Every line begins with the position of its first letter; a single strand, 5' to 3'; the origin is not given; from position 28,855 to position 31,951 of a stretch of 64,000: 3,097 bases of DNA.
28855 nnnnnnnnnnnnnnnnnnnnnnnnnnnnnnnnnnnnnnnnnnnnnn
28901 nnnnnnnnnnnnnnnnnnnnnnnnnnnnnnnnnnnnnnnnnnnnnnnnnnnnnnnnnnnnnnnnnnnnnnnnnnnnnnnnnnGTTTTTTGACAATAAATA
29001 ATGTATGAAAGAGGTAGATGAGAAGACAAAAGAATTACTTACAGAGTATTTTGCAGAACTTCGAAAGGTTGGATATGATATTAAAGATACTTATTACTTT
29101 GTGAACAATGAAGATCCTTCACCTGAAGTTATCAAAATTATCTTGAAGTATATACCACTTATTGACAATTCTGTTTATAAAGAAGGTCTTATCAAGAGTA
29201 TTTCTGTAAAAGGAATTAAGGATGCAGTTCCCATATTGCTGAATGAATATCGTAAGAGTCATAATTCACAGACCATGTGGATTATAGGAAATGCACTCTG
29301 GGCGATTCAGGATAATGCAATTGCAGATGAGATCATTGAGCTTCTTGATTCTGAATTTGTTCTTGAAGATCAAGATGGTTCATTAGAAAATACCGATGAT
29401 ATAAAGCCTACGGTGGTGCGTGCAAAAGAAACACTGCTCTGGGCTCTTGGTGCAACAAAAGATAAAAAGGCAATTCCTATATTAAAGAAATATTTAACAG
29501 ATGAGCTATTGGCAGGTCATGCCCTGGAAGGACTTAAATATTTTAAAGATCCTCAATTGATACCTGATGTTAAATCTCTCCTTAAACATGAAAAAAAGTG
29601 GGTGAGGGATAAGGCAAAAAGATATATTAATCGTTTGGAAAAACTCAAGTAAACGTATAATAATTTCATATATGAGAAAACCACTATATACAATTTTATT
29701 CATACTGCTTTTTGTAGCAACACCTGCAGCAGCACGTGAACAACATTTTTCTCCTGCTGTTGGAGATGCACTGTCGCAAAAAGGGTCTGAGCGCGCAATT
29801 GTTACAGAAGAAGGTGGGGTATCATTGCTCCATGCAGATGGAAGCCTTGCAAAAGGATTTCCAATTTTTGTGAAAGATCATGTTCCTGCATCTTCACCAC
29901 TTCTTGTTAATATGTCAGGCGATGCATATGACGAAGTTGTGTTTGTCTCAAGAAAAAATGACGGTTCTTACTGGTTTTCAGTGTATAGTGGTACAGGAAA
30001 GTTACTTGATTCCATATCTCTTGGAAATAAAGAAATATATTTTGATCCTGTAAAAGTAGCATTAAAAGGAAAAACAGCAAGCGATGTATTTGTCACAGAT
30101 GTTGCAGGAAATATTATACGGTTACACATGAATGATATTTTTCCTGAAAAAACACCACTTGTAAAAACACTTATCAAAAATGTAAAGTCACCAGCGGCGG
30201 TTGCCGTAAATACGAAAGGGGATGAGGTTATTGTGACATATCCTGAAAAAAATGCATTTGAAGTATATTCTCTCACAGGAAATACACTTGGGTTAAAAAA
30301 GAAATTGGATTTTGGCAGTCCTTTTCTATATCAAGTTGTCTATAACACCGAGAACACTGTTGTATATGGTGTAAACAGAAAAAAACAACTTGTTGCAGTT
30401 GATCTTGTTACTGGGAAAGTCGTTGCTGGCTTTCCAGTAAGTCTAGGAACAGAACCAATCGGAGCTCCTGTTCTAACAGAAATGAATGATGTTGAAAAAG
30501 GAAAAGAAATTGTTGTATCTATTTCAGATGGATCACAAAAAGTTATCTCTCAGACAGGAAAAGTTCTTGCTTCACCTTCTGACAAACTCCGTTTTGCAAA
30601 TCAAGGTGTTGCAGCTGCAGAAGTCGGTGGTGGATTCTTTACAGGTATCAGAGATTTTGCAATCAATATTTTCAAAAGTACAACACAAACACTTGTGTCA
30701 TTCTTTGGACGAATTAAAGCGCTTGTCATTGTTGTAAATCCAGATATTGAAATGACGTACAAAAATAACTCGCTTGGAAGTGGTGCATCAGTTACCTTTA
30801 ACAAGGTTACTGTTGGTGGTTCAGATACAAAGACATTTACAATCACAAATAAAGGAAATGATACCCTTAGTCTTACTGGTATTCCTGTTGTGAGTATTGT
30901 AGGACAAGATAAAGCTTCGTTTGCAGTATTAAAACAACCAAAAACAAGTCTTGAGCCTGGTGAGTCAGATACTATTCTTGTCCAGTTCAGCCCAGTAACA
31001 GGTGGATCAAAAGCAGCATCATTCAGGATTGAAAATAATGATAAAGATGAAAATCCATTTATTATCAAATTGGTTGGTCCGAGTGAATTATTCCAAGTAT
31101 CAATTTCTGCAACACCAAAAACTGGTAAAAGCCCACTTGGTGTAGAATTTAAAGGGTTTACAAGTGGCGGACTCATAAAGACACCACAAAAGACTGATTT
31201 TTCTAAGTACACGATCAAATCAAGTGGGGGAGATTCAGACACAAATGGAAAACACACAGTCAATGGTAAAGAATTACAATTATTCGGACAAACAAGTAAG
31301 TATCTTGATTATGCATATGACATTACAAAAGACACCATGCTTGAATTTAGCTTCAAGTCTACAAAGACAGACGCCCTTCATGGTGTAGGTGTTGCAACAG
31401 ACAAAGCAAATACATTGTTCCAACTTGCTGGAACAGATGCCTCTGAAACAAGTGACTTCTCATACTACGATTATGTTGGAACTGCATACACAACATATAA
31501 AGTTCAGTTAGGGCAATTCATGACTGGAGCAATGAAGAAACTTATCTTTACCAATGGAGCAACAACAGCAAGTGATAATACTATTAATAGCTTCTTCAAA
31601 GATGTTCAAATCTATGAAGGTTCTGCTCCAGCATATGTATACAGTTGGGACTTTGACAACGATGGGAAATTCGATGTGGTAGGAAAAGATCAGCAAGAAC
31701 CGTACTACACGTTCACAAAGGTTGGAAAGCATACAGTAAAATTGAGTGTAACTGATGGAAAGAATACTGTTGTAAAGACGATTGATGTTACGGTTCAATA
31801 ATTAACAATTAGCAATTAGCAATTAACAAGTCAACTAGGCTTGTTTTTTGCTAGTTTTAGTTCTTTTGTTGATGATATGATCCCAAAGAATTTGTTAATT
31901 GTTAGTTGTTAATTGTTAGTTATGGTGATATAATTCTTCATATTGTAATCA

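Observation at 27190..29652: RHS polymorphic toxin with GIY-YIG nuclease tip, translationally coupled LRR protein and a following HEAT-repeat protein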

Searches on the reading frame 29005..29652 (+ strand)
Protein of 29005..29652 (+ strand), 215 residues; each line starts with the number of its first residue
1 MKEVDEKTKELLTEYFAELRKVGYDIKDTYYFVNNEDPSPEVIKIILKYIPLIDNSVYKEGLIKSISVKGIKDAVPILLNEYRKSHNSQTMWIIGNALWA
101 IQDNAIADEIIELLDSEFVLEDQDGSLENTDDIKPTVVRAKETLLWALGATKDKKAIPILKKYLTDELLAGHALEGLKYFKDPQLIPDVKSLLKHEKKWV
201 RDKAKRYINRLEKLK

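Call 7: search_protein_families(library=pfam, proteins=[window:29005-29652:+], max_evalue=0.01)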
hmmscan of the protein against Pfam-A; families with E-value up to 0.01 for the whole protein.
window:29005-29652:+ (215 aa): 2 families
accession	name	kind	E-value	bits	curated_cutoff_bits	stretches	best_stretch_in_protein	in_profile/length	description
PF13646.12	HEAT_2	-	1.8e-09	38.2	27.7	1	166-208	13-55/88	HEAT repeats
PF03130.22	HEAT_PBS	-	2.7e-06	27.8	20.9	0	144-166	5-27/27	PBS lyase HEAT-like repeat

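Call 15: search_protein_families(library=ncbifam, proteins=[window:29005-29652:+], max_evalue=1)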
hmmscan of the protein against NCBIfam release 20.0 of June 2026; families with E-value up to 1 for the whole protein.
window:29005-29652:+ (215 aa): 3 families
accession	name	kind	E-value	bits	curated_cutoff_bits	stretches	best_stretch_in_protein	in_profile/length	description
NF058502.1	phyc_lyase_CpcE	equivalog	0.012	15.2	330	1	97-166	96-158/260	C-phycocyanin alpha-cysteine-84 phycocyanobilin lyase subunit CpcE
NF041107.1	RQC_minor_1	subfamily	0.025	14.2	115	1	80-164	70-153/173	RQC-minor-1 family DNA-binding protein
NF045915.1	PhycobilmeDegNblB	equivalog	0.05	13.1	300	1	145-212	120-189/214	phycobilisome degradation protein NblB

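Call 32: find_homologous_proteins(query=window:29005-29652:+, max_evalue=0.001)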
Query window:29005-29652:+ (215 aa): 7 proteins with E <= 0.001 among 479 candidates.
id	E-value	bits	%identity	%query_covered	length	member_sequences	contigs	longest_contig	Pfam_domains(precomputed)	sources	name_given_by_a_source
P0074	4.1e-134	463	100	100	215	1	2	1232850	PF03130.23,PF13646.13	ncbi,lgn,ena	-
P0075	9.1e-55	204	52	91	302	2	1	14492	PF24719.2,PF13646.13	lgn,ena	-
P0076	1.8e-53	199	50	94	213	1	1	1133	PF13646.13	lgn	-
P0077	4.2e-46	175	59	70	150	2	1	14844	PF03130.23,PF13646.13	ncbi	-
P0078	1.2e-20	92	32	96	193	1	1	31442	PF13646.13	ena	-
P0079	1.7e-5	43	28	70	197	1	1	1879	PF03130.23,PF13513.13,PF13646.13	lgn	-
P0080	1.7e-5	43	26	90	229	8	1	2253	PF03130.23,PF13646.13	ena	-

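Call 33: find_encoding_contigs(protein=P0075, flank=7000, max_places=2)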
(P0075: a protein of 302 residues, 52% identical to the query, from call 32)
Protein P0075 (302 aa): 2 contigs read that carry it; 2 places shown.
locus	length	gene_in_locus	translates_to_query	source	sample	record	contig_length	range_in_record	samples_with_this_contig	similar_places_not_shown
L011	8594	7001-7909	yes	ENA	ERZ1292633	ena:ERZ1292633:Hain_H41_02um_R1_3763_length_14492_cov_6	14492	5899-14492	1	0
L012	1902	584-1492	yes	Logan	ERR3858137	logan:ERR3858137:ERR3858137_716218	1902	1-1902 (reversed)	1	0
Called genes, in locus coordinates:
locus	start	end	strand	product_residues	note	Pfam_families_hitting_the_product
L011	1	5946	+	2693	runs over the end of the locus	PF24517:CBM96 (weak), PF07705:CARDB, PF20148:DUF6531, PF05593:RHS_repeat (weak), PF25023:TEN_YD-shell (weak), PF05593:RHS_repeat, PF25023:TEN_YD-shell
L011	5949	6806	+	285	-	PF25019:LRR_R13L1-DRL21 (faint), PF12799:LRR_4 (faint), PF23598:LRR_14 (faint)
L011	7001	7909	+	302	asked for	PF13646:HEAT_2 (faint), PF24719:Imm33-like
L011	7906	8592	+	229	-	?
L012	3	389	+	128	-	?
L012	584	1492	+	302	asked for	PF13646:HEAT_2 (faint), PF24719:Imm33-like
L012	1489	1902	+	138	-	?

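Call 34: find_encoding_contigs(protein=P0077, flank=7000, max_places=2)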
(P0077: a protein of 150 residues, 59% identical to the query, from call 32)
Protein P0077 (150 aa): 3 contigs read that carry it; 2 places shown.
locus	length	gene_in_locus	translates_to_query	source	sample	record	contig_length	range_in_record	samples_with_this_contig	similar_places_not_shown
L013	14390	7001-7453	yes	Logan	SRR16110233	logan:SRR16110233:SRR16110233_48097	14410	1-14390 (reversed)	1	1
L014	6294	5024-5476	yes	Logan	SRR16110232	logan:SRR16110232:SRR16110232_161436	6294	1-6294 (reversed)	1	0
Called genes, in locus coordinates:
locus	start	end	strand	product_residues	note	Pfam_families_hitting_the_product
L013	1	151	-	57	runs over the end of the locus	?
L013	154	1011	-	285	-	PF00535:Glycos_transf_2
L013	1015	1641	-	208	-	-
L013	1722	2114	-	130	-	-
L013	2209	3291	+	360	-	-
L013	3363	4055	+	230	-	PF00535:Glycos_transf_2, PF10111:Glyco_tranf_2_2, PF13641:Glyco_tranf_2_3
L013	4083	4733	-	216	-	-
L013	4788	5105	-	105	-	-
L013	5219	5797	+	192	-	PF08433:KTI12 (weak), PF13189:Cytidylate_kin2, PF13207:AAA_17, PF13238:AAA_18, PF02224:Cytidylate_kin (weak)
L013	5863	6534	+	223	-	PF00254:FKBP_C, PF22199:FKBP26_IF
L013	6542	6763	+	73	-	-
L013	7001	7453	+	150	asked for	PF03130:HEAT_PBS (faint), PF13646:HEAT_2 (faint)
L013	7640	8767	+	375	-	PF00091:Tubulin, PF12327:FtsZ_C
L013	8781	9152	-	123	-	-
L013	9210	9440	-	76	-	PF01599:Ribosomal_S27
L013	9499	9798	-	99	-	PF01282:Ribosomal_S24e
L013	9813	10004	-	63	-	PF06093:Spt4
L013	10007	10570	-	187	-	PF03876:SHS2_Rpb7-N, PF00575:S1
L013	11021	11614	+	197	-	-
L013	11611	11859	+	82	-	PF26604:CBU_0592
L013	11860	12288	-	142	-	-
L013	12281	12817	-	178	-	PF01909:NTP_transf_2, PF18765:Polbeta (weak)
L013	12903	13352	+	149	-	-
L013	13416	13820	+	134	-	-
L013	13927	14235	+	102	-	-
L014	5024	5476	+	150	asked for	PF03130:HEAT_PBS (faint), PF13646:HEAT_2 (faint)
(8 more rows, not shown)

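Call 35: find_encoding_contigs(protein=P0078, flank=7000, max_places=2)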
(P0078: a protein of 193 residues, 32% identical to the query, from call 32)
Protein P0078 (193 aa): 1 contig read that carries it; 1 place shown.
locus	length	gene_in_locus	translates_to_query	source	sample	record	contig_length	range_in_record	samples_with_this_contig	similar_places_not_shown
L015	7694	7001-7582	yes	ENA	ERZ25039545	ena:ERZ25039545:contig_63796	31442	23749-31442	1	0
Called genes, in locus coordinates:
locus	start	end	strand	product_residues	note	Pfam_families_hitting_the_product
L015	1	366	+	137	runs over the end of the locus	-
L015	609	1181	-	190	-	-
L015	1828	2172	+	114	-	-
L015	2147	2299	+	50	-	-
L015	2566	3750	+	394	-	PF10076:Phage_Mu_Gp48 (weak), PF09684:Tail_P2_I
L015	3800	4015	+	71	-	-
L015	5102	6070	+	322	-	PF13699:eCIS_core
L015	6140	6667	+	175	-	-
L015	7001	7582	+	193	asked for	PF13646:HEAT_2 (faint)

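Call 53: search_protein_families(library=pfam, proteins=[L011:6962-7906:+, L015:6140-6664:+], max_evalue=0.1)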
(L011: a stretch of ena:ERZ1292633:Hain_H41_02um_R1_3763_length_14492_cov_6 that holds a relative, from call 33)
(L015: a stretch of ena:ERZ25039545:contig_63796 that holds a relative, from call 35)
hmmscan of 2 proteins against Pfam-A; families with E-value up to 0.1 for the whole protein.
L011:6962-7906:+ (315 aa): 3 families
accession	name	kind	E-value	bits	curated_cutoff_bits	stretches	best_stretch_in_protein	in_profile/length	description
PF24719.1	Imm33-like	-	1.8e-21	76.3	27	1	215-311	3-103/103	Imm33-like domain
PF13646.12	HEAT_2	-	1.1e-12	48.5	27.7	2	169-206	19-56/88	HEAT repeats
PF03130.22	HEAT_PBS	-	0.00019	22.1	20.9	1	141-162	5-26/27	PBS lyase HEAT-like repeat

L015:6140-6664:+ (175 aa): 0 families

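Call 89: search_protein_representatives(alignment_id=A9)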
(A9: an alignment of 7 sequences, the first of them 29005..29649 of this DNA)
Query: 7 sequences, 209 profile positions. Proteins with E-value up to 0.001 (for the whole library): 25597; up to 1e-10: 7165; up to 1e-30: 538. The best 150 are listed.
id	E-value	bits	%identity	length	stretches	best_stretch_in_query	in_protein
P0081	6.5e-92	323.2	-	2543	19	121-204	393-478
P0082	7.5e-86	303.4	-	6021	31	122-205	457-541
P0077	3.9e-70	252.1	-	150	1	58-206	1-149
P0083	3.1e-66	239.3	-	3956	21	138-203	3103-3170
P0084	3.5e-64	232.6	-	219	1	4-208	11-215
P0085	2.9e-59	216.5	-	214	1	4-208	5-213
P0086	2.2e-58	213.7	-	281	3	9-207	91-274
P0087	1.2e-57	211.2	-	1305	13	130-188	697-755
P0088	5.2e-57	209.2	-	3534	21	115-200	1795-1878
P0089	1.3e-55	204.6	-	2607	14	47-190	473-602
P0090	1.4e-55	204.5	-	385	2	3-207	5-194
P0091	8.5e-54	198.7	-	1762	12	125-205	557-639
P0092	1.6e-53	197.8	-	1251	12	139-204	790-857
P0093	3.5e-53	196.7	-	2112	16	127-204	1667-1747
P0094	3.5e-53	196.7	-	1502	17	87-203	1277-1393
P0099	1.4e-51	191.4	-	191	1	4-207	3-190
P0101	3.3e-51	190.2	-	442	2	8-204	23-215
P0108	9.3e-49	182.2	-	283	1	10-206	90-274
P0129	2.2e-45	171.2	-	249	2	7-207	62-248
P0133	5.2e-45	170.0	-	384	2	1-207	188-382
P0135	1.7e-44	168.3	-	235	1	9-203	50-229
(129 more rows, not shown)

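Call 90: search_protein_families(library=pfam, proteins=[P0086, P0108, P0133, P0090, P0101, P0129, P0084, P0085, P0099, P0135], max_evalue=0.01)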
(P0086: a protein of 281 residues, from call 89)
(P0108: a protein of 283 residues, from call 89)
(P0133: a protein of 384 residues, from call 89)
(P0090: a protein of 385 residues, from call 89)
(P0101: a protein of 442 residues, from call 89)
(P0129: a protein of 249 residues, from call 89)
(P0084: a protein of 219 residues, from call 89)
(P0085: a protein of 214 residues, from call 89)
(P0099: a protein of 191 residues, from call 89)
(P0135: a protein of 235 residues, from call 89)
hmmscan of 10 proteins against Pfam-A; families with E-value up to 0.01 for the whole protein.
P0086 (281 aa): 3 families
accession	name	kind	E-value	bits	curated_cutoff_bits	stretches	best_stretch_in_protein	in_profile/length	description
PF13646.12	HEAT_2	-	8.2e-16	58.5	27.7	1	185-266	2-85/88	HEAT repeats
PF03130.22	HEAT_PBS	-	2.9e-09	37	20.9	1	200-225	2-27/27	PBS lyase HEAT-like repeat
PF04760.21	IF2_N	-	0.0016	18.6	25.3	0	4-23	17-36/53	Translation initiation factor IF-2, N-terminal region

P0108 (283 aa): 2 families
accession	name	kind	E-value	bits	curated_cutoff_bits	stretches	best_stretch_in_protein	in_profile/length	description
PF13646.12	HEAT_2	-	1.4e-13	51.4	27.7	2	227-275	13-61/88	HEAT repeats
PF03130.22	HEAT_PBS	-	1.7e-07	31.5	20.9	0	205-227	5-27/27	PBS lyase HEAT-like repeat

P0133 (384 aa): 3 families
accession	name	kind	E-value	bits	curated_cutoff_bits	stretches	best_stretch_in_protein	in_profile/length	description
PF13646.12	HEAT_2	-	1e-13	51.8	27.7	4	281-336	21-75/88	HEAT repeats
PF03130.22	HEAT_PBS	-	6.5e-08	32.8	20.9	1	309-334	2-27/27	PBS lyase HEAT-like repeat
PF00514.29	Arm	-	0.0074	16.8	20.6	0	319-346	8-37/41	Armadillo/beta-catenin-like repeat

P0090 (385 aa): 3 families
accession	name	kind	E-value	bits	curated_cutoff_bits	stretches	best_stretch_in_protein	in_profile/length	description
PF13646.12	HEAT_2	-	1.2e-18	67.6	27.7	1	108-168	4-66/88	HEAT repeats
PF11838.14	ERAP1_C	-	8.1e-06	25.9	38.2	0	256-335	140-224/318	ERAP1-like C-terminal domain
PF03130.22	HEAT_PBS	-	6.3e-05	23.6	20.9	0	121-146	2-27/27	PBS lyase HEAT-like repeat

P0101 (442 aa): 3 families
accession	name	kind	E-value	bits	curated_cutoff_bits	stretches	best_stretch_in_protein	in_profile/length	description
PF13646.12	HEAT_2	-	1e-22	80.6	27.7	5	313-386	13-88/88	HEAT repeats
PF03130.22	HEAT_PBS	-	2.3e-05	24.9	20.9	0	378-400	2-24/27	PBS lyase HEAT-like repeat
PF02985.28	HEAT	-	0.00033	21.1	23.5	0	191-217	3-29/31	HEAT repeat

P0129 (249 aa): 5 families
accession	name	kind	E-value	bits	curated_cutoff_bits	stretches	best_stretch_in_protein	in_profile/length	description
PF13646.12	HEAT_2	-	1.4e-17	64.2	27.7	3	128-202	2-75/88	HEAT repeats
PF03130.22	HEAT_PBS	-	9.4e-09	35.4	20.9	1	179-200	6-27/27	PBS lyase HEAT-like repeat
PF13513.12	HEAT_EZ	-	2.1e-05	25.4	27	0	188-214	27-55/55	HEAT-like repeat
PF11838.14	ERAP1_C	-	0.00041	20.3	38.2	1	105-204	125-231/318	ERAP1-like C-terminal domain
PF00514.29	Arm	-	0.00048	20.5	20.6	0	27-50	13-35/41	Armadillo/beta-catenin-like repeat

P0084 (219 aa): 1 family
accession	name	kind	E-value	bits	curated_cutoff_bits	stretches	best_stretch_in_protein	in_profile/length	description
PF13646.12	HEAT_2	-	7.3e-10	39.4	27.7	1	141-202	17-81/88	HEAT repeats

P0085 (214 aa): 2 families
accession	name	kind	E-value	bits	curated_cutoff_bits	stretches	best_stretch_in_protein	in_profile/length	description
PF13646.12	HEAT_2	-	7.7e-06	26.5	27.7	1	137-201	15-82/88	HEAT repeats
PF03130.22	HEAT_PBS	-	0.0012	19.6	20.9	0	143-164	6-27/27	PBS lyase HEAT-like repeat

P0099 (191 aa): 1 family
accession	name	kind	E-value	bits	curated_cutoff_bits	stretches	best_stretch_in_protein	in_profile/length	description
PF13646.12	HEAT_2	-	9.7e-20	71.1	27.7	3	70-143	2-74/88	HEAT repeats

P0135 (235 aa): 2 families
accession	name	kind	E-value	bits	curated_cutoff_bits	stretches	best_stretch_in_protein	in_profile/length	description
PF13646.12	HEAT_2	-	1.4e-14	54.6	27.7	2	115-186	4-74/88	HEAT repeats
PF03130.22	HEAT_PBS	-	2.7e-08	33.9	20.9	1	160-185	2-27/27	PBS lyase HEAT-like repeat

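Call 101: find_encoding_contigs(protein=P0080, flank=3000, max_places=4)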
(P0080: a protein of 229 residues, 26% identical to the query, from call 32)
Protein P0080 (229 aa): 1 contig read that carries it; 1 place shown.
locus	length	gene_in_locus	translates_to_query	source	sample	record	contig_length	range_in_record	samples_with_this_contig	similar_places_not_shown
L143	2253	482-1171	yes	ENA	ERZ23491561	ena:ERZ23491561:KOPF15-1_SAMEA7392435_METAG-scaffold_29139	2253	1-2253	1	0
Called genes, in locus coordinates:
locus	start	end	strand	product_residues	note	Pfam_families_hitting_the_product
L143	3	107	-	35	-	?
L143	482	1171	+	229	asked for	PF03130:HEAT_PBS (faint), PF13646:HEAT_2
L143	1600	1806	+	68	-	-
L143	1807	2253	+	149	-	?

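Call 102: find_encoding_contigs(protein=P0079, flank=3000, max_places=3)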
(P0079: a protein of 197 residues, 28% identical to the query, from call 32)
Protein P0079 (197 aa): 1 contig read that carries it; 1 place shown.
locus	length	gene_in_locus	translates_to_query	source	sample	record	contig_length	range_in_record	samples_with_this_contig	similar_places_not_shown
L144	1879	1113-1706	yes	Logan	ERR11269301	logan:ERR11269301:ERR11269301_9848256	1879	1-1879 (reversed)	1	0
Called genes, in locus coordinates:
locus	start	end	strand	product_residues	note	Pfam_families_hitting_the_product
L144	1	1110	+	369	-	?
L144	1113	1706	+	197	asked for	PF03130:HEAT_PBS (faint), PF13513:HEAT_EZ (faint), PF13646:HEAT_2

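Call 103: search_protein_families(library=pfam, proteins=[L144:1-1107:+, L143:1807-2253:+, L143:1600-1803:+], max_evalue=0.1)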
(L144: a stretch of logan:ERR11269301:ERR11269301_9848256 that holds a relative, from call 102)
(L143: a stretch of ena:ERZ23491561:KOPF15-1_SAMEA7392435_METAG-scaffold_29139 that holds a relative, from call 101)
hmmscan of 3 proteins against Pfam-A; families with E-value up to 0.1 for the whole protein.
L144:1-1107:+ (369 aa): 1 family
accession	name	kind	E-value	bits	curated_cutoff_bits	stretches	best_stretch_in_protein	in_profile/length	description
PF15649.12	Tox-REase-7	-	7.2e-15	55.5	25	1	269-348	1-84/84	Restriction endonuclease fold toxin 7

L143:1807-2253:+ (149 aa): 1 family
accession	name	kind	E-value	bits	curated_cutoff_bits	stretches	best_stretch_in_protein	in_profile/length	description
PF04289.18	DUF447_N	-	0.026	14.9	24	1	42-66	12-36/114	Protein of unknown function (DUF447) N-terminal domain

L143:1600-1803:+ (68 aa): 0 families

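Call 106: search_protein_families(library=pfam, proteins=[L015:6624-6950:+], max_evalue=0.1)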
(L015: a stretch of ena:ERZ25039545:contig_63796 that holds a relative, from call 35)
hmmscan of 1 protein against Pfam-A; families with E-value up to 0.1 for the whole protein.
L015:6624-6950:+ (109 aa): 1 family
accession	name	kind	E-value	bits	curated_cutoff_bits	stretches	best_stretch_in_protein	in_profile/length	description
PF15649.12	Tox-REase-7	-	5.6e-20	71.8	25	1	11-92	1-84/84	Restriction endonuclease fold toxin 7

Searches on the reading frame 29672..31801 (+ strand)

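Call 7: search_protein_families(library=pfam, proteins=[window:29672-31801:+], max_evalue=0.01)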
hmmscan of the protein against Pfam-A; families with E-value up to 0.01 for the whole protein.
window:29672-31801:+ (709 aa): 9 families
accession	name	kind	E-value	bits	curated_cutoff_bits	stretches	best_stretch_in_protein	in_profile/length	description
PF22544.2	HYDIN_VesB_CFA65-like_Ig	-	3.3e-10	40.5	25.5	1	375-464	11-94/100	HYDIN/CFA65/VesB-like, Ig-like domain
PF22073.2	Cep192_D4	-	6.3e-10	39.7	35.5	1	373-469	10-109/112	Cep192 domain 4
PF15780.11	ASH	-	2.8e-07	31.1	27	1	372-457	12-92/98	Abnormal spindle-like microcephaly-assoc'd, ASPM-SPD-2-Hydin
PF14016.12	DUF4232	-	6.3e-06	26.8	27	1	371-448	5-88/129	Domain of unknown function (DUF4232)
PF00801.26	PKD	-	7.3e-06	26.3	23.5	1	651-708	26-80/80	PKD domain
PF07610.17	DUF1573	-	1.9e-05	25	26.1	1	373-466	7-93/98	Protein of unknown function (DUF1573)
PF18911.6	PKD_4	-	3.3e-05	24.3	27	1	647-708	27-85/85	PKD domain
PF13517.12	FG-GAP_3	-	0.0023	18.9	26.9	0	640-670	30-60/61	FG-GAP-like repeat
PF00932.25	LTD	-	0.0045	17.8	34.3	0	371-436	5-68/109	Lamin Tail Domain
